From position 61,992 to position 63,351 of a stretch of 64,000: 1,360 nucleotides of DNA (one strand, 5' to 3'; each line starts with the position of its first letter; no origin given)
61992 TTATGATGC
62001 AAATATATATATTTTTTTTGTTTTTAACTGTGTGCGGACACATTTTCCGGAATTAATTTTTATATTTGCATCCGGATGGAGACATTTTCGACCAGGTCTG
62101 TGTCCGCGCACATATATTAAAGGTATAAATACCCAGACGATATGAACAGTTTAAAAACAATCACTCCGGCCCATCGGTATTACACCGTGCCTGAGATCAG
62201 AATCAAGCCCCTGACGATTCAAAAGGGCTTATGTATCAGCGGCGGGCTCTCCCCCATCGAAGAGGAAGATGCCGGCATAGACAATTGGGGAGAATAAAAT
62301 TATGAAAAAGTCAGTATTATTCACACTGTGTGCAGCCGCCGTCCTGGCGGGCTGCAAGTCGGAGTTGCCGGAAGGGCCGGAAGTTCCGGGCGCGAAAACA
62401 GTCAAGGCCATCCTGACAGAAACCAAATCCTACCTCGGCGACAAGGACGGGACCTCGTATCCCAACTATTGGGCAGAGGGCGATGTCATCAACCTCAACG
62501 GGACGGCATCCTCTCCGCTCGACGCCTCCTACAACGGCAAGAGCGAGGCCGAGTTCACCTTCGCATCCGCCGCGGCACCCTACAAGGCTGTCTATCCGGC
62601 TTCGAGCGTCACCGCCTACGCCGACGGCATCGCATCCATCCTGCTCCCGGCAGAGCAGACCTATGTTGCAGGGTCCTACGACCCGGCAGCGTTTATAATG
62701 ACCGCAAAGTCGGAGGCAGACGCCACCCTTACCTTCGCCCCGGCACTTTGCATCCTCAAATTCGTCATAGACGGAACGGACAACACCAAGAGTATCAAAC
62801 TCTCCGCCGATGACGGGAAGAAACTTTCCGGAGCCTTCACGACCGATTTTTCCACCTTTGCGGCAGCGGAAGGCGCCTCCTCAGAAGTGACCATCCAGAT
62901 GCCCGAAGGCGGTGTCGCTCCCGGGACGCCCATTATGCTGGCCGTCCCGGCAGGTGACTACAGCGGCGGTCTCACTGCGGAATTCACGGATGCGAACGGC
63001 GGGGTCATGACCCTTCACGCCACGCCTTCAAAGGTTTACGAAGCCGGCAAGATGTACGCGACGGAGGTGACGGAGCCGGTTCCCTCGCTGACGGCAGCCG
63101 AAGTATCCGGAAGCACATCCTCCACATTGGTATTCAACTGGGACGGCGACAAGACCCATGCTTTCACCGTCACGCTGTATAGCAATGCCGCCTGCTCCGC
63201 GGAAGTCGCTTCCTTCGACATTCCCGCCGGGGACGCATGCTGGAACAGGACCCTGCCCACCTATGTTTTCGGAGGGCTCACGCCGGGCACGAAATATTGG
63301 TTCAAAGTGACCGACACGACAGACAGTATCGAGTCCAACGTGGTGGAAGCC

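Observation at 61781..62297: Paralogous 51-codon ORFs immediately upstream of each divergent giant lipoprotein gene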

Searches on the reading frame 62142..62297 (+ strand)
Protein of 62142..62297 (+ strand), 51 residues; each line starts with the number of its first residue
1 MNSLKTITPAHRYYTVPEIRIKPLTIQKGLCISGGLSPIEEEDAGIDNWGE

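Call 3: search_protein_families(library=pfam, proteins=[window:62142-62297:+], max_evalue=1)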
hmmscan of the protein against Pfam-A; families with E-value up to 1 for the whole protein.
window:62142-62297:+ (51 aa): 0 families

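Call 4: search_protein_families(library=ncbifam, proteins=[window:62142-62297:+], max_evalue=1)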
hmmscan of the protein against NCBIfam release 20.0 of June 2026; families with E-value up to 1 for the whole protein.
window:62142-62297:+ (51 aa): 0 families

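Call 8: find_homologous_proteins(query=window:62142-62294:+, max_evalue=10)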
Query seq(51 aa) (51 aa): 2 proteins with E <= 10 among 2 candidates.
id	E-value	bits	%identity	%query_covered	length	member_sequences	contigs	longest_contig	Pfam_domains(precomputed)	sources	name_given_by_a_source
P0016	7.8e-27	109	98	100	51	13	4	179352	-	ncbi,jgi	jgi:hypothetical protein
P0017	8.6e-15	71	71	100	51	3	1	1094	-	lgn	-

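Call 52: predict_structure(alignment_id=A3)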
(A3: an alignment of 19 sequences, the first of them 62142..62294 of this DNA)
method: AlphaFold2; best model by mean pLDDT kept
length: 51 residues; sequences in the alignment: 19
mean_pLDDT: 68.5   pTM: 0.20
mean pLDDT of the five models: 68.5, 66.1, 66.0, 66.0, 65.5
residues with pLDDT >= 90: 0; 70-90: 18; 50-70: 30; < 50: 3
segments of 3 or more residues with pLDDT < 50: none
pLDDT, mean of each block of 10 residues (from residue 1): 62 82 77 65 60 45
secondary structure: DSSP gave nothing for this model
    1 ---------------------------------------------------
elements in order:

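Call 53: find_homologous_proteins(query=A3, max_evalue=0.1)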
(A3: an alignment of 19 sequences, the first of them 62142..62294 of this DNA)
Query A3 (19 sequences) (51 aa, profile of the alignment): 33 proteins with E <= 0.1 among 2438 candidates.
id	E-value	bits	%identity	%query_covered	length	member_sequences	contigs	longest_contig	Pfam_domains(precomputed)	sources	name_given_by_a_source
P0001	4.2e-19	86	33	78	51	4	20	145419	-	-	-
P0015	4.9e-19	85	37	80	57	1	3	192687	-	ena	-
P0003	6.6e-19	85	33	71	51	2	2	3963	-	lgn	-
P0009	7.0e-19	85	42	71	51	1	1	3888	-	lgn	-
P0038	2.5e-18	83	39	71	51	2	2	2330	-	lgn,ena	-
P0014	2.7e-18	83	36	71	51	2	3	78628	-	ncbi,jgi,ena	jgi:hypothetical protein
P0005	3.1e-18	83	33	71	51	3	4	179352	-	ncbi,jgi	jgi:hypothetical protein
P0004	3.5e-18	83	33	71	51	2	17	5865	-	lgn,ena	-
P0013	3.6e-18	83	36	71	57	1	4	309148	-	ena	-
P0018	3.7e-18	83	39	71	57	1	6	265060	-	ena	-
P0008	6.4e-18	82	36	71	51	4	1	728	-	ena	-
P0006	1.7e-17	80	36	71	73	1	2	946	-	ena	-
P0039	3.7e-17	79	36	71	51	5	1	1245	-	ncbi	-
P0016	1.3e-16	78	98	100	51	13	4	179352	-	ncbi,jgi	jgi:hypothetical protein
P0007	2.3e-16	77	33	78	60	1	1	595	-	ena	-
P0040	7.7e-16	75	36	71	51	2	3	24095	-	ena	-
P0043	8.9e-11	59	36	76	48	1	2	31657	-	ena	-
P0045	4.4e-10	57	-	-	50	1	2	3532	-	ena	-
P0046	1.5e-9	55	-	-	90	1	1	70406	-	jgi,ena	jgi:hypothetical protein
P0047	5.5e-7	47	29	47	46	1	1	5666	-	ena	-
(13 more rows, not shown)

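Call 56: find_encoding_contigs(protein=P0043, flank=6000, max_places=2)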
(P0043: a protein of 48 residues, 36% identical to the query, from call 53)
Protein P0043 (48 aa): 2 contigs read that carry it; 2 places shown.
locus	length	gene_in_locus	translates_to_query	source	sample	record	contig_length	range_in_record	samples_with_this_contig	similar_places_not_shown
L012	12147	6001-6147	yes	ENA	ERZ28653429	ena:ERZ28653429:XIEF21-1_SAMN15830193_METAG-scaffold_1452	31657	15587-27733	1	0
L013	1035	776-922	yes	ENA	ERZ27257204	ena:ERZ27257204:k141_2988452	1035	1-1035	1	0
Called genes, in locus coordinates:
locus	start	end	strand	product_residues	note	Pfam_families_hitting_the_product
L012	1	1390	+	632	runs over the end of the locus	PF03372:Exo_endo_phos (weak)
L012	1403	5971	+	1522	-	PF07581:Glug (faint)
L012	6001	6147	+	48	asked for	-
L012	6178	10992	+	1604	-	-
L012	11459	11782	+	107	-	-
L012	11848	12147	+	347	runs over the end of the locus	PF03372:Exo_endo_phos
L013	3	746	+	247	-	?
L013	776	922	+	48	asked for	-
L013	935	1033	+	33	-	?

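Call 61: search_protein_families(library=pfam, proteins=[L012:6178-10992:+, L012:1403-5971:+], max_evalue=0.1)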
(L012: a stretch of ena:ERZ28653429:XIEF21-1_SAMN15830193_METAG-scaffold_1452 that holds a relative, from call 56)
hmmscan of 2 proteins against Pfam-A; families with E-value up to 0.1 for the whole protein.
L012:6178-10992:+ (1604 aa): 2 families
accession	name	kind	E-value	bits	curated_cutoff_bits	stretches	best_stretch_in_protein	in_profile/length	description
PF07581.17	Glug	-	0.014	16.2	20.5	3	759-782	4-28/28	The GLUG motif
PF16656.11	Pur_ac_phosph_N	-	0.077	14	30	0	288-383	6-93/93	Purple acid Phosphatase, N-terminal domain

L012:1403-5971:+ (1522 aa): 3 families
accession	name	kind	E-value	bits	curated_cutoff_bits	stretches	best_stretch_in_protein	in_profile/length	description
PF07581.17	Glug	-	2.1e-10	40.8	20.5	3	417-443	1-28/28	The GLUG motif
PF05342.19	Peptidase_M26_N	-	0.0083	15.8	27.7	1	333-396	182-247/250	M26 IgA1-specific Metallo-endopeptidase N-terminal region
PF20744.3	gp37_trimer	-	0.093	13.2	21.7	0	794-850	29-82/95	Tail fibre protein gp37 trimerization region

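Call 64: search_solved_structures(query=A3, max_evalue=10)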
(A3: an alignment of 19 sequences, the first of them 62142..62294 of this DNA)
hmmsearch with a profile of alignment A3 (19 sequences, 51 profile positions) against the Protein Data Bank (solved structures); distinct sequences matched with E-value up to 10: 9.
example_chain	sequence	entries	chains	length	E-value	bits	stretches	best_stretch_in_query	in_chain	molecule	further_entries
8pjv_A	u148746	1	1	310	0.0015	21.3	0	33-50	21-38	SAKe6DR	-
8pjz_A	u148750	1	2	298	0.0045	19.8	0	36-50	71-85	SAKe6EEtal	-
8pjr_A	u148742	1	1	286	0.074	15.9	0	36-50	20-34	SAKe6AC-LB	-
8pjt_A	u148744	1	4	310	0.12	15.3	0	36-50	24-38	SAKe6DEref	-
7ona_A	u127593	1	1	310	0.13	15.1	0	36-50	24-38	SAKe6AC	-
1hv6_A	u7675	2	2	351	0.61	13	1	16-37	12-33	ALGINATE LYASE | PROTEIN (ALGINATE LYASE A1-III)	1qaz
4e1y_A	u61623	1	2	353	0.61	13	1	16-37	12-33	Alginate lyase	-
4f10_A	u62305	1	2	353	0.62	12.9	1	16-37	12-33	Alginate lyase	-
4f13_A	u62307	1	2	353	0.62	12.9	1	16-37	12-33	Alginate lyase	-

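Call 65: search_protein_families(library=phrogs, alignment_id=A3, max_evalue=0.1)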
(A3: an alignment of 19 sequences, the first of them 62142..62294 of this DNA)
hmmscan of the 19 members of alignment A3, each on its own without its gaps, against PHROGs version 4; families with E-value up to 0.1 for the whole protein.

A. member 1, window:62142-62294:+ (51 aa): 0 families

B. families by the number of members that match (of 19 scanned): 2 families
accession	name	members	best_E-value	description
phrog_33254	-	1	0.061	-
phrog_36445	-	1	0.084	-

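Call 66: find_encoding_contigs(protein=P0046, flank=6000, max_places=2)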
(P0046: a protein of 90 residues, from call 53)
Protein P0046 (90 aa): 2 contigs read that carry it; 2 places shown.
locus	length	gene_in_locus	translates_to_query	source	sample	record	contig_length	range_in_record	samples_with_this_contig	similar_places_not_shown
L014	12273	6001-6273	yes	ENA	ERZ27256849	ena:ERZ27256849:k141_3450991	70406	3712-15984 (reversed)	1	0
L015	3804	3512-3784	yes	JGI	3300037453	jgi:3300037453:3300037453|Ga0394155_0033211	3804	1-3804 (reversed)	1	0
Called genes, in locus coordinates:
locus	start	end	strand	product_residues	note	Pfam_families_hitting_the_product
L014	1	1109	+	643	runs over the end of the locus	PF02368:Big_2 (weak)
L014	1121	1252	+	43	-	-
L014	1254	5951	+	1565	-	PF00041:fn3 (faint), PF16656:Pur_ac_phosph_N (faint), PF07581:Glug (faint)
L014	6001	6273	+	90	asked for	-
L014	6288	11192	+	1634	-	-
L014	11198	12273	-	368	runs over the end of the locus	PF13439:Glyco_transf_4, PF13579:Glyco_trans_4_4, PF00534:Glycos_transf_1, PF13692:Glyco_trans_1_4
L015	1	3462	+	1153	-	?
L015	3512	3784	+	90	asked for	-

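Call 67: find_encoding_contigs(protein=P0045, flank=4000, max_places=2)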
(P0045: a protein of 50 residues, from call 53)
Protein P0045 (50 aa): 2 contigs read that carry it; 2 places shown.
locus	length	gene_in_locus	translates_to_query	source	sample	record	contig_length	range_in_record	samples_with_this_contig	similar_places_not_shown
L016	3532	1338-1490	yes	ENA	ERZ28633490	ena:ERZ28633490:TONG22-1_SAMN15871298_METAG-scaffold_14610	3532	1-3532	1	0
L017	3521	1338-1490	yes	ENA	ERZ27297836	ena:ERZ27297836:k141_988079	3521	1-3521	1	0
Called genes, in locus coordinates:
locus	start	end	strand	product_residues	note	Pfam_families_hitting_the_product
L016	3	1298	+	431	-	?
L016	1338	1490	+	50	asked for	-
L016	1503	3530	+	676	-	?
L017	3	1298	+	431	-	?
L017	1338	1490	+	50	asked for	-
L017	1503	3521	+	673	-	?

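Call 68: find_encoding_contigs(protein=P0047, flank=5000, max_places=2)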
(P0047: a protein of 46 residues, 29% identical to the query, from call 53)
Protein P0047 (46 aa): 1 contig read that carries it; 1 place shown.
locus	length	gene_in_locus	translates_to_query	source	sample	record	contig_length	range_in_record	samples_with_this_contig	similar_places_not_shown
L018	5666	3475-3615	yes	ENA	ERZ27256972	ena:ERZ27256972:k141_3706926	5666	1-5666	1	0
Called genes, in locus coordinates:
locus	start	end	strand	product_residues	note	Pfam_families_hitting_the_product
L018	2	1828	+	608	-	?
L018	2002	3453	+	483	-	-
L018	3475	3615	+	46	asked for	-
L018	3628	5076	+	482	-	-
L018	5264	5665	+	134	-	?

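Call 70: search_protein_families(library=pfam, alignment_id=A3, max_evalue=10)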
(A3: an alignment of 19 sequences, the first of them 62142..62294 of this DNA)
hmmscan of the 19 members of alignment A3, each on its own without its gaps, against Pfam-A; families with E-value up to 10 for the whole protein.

A. member 1, window:62142-62294:+ (51 aa): 0 families

B. families by the number of members that match (of 19 scanned): 2 families
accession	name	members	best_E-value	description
PF18251.7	Defensin_5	1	0.054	Fungal defensin Copsin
PF18609.8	SAM_Exu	1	0.29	Exuperantia SAM-like domain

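Call 71: search_protein_families(library=ncbifam, alignment_id=A3, max_evalue=10)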
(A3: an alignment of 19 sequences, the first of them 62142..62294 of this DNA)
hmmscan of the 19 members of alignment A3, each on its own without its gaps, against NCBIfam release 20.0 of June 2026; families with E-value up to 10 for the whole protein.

A. member 1, window:62142-62294:+ (51 aa): 0 families

B. families by the number of members that match (of 19 scanned): 0 families

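Call 85: find_encoding_contigs(protein=P0040, flank=10000, max_places=1)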
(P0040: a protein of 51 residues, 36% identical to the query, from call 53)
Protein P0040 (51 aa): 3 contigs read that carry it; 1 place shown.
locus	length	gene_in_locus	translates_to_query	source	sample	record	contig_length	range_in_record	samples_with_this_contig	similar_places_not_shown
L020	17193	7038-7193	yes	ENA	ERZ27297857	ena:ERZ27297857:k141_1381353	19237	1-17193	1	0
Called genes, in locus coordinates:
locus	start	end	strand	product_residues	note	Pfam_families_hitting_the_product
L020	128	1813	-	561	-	PF03446:NAD_binding_2, PF00393:6PGD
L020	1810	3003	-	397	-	PF00294:PfkB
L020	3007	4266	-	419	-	PF01566:Nramp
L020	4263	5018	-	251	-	PF00106:adh_short, PF08659:KR, PF13561:adh_short_C2, PF23441:SDR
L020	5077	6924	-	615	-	PF07940:Hepar_II_III_C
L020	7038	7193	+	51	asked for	-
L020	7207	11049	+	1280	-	PF00041:fn3 (faint), PF16656:Pur_ac_phosph_N (faint)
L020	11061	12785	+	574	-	PF03372:Exo_endo_phos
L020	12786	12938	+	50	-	-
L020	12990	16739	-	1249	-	PF00041:fn3 (faint), PF16655:PhoD_N (faint), PF23376:Fn3_VIN3 (faint), PF16656:Pur_ac_phosph_N (weak)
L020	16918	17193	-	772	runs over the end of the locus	?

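Call 96: list_cluster_members(proteins=[P0016, P0005, P0014, P0039])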
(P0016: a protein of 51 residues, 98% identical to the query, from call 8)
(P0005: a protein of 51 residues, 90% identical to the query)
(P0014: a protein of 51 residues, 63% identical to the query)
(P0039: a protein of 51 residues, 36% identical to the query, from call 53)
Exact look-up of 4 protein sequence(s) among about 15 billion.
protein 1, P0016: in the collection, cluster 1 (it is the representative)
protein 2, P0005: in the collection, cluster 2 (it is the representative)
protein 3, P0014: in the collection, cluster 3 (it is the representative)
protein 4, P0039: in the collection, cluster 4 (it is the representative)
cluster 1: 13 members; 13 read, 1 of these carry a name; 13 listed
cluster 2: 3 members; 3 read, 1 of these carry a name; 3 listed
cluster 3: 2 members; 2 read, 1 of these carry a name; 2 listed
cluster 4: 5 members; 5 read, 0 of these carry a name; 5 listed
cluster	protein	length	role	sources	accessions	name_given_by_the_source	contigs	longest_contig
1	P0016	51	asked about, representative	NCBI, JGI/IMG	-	hypothetical protein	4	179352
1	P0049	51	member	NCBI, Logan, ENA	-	-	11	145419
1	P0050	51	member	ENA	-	-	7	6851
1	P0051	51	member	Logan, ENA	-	-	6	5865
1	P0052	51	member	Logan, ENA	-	-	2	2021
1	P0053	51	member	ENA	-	-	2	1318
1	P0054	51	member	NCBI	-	-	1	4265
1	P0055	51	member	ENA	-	-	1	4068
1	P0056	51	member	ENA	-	-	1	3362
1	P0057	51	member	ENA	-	-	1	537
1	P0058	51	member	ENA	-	-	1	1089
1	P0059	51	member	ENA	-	-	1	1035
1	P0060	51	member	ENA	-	-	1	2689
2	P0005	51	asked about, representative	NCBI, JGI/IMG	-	hypothetical protein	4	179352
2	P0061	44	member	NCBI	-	-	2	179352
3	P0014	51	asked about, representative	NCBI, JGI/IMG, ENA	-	hypothetical protein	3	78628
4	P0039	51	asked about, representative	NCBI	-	-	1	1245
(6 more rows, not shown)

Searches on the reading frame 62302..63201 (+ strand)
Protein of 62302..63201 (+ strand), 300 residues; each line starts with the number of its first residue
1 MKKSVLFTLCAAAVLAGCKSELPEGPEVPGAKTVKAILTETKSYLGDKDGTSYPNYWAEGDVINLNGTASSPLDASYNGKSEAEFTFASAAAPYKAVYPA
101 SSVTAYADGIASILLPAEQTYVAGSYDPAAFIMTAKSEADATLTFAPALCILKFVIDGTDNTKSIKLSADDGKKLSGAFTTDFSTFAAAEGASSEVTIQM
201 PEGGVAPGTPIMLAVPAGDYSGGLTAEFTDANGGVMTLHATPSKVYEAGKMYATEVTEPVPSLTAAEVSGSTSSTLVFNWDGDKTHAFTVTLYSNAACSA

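Call 61: search_protein_families(library=pfam, proteins=[window:62302-63201:+], max_evalue=0.1)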
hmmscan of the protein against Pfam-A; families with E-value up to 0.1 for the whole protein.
window:62302-63201:+ (300 aa): 1 family
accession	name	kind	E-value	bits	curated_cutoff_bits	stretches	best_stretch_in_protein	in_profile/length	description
PF08139.17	LPAM_1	-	0.022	15.6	20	1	1-18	1-17/18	Prokaryotic membrane lipoprotein lipid attachment site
